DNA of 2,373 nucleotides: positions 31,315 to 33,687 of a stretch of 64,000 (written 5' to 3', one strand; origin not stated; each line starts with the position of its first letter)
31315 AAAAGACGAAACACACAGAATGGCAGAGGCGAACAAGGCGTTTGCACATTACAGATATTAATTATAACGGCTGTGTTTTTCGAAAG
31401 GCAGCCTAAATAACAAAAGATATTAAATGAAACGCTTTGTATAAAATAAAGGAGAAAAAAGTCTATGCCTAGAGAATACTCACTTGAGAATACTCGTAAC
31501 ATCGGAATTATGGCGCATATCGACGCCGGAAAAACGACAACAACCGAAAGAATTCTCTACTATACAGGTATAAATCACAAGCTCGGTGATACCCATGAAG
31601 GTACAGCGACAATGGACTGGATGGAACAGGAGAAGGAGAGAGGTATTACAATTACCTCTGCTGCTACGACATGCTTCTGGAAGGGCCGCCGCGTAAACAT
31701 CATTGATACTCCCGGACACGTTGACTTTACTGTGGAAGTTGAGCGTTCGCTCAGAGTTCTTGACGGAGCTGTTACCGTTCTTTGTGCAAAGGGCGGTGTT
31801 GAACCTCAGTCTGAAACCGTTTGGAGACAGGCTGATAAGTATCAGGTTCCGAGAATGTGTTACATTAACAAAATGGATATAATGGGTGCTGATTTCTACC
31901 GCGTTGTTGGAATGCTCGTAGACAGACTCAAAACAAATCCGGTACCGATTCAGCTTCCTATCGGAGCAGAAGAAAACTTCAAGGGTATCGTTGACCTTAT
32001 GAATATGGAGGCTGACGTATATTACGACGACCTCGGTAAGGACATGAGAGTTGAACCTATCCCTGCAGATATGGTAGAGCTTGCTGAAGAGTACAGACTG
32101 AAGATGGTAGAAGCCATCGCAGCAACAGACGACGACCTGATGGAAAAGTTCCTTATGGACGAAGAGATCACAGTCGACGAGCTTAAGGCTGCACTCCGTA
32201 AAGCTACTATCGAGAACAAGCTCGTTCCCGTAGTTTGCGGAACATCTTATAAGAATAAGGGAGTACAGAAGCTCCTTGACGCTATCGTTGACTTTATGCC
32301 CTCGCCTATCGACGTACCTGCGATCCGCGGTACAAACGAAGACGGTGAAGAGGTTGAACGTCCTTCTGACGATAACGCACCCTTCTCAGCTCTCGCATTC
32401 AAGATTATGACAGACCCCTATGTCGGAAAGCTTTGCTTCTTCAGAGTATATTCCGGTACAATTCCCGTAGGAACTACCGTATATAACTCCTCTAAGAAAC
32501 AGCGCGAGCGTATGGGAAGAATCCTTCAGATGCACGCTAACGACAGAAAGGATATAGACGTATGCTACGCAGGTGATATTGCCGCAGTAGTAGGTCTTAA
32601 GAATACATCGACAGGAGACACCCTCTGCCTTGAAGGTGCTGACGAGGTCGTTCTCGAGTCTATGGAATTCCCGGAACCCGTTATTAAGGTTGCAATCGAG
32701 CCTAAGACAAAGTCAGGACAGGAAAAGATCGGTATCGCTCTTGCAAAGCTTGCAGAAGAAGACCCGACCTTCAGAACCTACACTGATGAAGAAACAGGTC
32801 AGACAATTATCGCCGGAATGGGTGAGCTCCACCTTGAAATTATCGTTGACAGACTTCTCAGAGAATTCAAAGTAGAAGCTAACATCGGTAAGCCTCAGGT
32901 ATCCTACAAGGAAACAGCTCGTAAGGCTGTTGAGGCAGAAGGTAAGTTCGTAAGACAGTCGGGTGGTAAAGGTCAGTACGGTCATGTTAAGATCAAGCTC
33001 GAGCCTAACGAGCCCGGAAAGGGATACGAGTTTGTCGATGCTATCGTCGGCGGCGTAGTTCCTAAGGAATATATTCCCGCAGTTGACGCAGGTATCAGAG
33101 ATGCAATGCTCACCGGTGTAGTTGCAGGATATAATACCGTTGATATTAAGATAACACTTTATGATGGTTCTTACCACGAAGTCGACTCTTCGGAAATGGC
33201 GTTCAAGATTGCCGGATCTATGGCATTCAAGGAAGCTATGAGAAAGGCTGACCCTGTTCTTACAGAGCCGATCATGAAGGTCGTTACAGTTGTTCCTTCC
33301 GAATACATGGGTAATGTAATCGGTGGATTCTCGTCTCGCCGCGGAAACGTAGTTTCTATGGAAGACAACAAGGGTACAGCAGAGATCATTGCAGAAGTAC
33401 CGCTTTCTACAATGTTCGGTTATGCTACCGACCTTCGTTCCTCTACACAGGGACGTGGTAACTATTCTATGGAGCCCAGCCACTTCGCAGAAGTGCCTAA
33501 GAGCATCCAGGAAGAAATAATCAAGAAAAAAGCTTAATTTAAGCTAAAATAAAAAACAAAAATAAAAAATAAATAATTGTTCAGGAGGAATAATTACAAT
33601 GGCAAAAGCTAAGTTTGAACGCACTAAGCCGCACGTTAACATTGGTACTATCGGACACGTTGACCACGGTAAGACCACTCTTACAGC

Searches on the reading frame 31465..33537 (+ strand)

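Call 76: search_protein_families(library=pfam, proteins=[window:31465-33537:+], max_evalue=0.00001)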
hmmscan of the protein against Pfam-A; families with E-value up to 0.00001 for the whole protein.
window:31465-33537:+ (690 aa): 6 families
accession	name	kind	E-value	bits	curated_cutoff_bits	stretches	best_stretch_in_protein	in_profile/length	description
PF00009.33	GTP_EFTU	-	2.7e-65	219.9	26.5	1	9-280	2-188/188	Elongation factor Tu GTP binding domain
PF03764.24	EFG_IV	-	1.9e-49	166.9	24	1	477-595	1-120/121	Elongation factor G, domain IV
PF14492.12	EFG_III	-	2.4e-33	114.5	27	1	402-476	1-75/75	Elongation Factor G, domain III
PF00679.30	EFG_C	-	5.9e-27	94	27.9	1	599-684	2-88/89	Elongation factor G C-terminus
PF22042.2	EF-G_D2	-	3.4e-18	66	27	1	306-388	1-82/84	Elongation factor G domain 2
PF03144.31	GTP_EFTU_D2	-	5.2e-17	62.5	30.3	1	321-388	1-73/73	Elongation factor Tu domain 2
